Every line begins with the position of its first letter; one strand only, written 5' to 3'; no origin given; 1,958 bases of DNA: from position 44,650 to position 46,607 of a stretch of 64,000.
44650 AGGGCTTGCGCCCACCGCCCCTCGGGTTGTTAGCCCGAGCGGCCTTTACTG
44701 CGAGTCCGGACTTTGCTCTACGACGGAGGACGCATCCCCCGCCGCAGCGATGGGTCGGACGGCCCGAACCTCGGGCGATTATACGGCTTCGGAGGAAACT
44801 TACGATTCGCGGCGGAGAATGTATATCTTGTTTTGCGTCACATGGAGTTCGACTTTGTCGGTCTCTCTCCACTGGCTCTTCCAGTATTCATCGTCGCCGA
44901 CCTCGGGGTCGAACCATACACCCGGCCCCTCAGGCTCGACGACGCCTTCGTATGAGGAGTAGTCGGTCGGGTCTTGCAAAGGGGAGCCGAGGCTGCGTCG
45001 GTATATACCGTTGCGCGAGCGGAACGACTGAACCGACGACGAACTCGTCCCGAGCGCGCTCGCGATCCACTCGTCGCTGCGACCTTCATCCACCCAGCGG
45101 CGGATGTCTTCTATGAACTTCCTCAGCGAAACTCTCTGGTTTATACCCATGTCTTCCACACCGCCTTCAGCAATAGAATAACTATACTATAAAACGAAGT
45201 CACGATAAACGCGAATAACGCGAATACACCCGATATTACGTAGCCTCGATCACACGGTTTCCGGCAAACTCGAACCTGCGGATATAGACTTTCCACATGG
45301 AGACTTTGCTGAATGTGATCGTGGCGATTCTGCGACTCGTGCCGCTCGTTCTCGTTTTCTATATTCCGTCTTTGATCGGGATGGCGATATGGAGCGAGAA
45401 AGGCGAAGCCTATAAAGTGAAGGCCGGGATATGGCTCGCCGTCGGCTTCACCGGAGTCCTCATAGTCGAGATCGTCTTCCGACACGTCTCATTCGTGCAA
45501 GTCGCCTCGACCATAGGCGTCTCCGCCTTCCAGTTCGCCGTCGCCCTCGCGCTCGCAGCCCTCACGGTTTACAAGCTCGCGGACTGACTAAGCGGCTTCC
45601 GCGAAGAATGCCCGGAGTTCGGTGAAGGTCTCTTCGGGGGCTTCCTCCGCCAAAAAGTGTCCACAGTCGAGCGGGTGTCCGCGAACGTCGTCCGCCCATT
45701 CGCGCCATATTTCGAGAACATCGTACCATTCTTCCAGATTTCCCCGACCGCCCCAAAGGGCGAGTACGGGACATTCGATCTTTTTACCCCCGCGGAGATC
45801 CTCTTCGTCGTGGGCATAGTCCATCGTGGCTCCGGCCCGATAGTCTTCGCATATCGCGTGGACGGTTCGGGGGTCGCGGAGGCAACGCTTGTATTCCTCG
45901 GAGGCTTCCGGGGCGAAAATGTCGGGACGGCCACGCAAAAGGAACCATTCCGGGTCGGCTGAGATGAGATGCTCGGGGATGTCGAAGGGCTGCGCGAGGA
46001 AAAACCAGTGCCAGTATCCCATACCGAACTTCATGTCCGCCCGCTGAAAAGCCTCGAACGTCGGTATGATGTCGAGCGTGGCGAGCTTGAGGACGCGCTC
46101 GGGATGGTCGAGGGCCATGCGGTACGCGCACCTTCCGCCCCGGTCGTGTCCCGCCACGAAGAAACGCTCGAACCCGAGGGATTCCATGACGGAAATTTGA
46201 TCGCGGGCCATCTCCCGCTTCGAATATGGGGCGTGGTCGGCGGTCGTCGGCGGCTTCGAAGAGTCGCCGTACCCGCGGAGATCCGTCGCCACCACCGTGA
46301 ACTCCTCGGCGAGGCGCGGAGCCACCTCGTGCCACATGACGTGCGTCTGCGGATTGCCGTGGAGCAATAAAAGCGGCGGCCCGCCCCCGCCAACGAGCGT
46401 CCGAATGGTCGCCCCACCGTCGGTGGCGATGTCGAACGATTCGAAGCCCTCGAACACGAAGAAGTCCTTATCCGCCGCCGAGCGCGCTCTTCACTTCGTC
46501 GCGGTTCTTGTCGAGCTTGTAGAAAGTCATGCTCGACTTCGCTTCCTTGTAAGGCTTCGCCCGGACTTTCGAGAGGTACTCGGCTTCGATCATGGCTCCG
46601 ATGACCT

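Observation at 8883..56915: Intergenic element family built from 7-nt word arrays whose word changes between copies but is matched between the two arms of each copy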

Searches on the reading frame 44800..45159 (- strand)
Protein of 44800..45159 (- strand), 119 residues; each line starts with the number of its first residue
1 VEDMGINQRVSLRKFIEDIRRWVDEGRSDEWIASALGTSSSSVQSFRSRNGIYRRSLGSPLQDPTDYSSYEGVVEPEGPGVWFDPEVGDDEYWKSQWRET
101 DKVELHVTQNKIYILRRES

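Call 105: search_protein_families(library=pfam, proteins=[window:44800-45159:-], max_evalue=0.01)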
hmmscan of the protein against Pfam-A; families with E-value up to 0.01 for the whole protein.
window:44800-45159:- (119 aa): 0 families

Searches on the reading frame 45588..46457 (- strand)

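Call 105: search_protein_families(library=pfam, proteins=[window:45588-46457:-], max_evalue=0.01)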
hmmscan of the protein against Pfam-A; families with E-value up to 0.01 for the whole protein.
window:45588-46457:- (289 aa): 3 families
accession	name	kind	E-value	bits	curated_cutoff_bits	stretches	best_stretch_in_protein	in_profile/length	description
PF00561.26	Abhydrolase_1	-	8.2e-32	111.2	25.8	1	27-274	1-245/245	alpha/beta hydrolase fold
PF12697.13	Abhydrolase_6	-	5.3e-18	66.9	26.3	1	29-278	1-215/217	Alpha/beta hydrolase family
PF12146.15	Hydrolase_4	-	4.8e-05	23.2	27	1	30-123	8-102/239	Serine aminopeptidase, S33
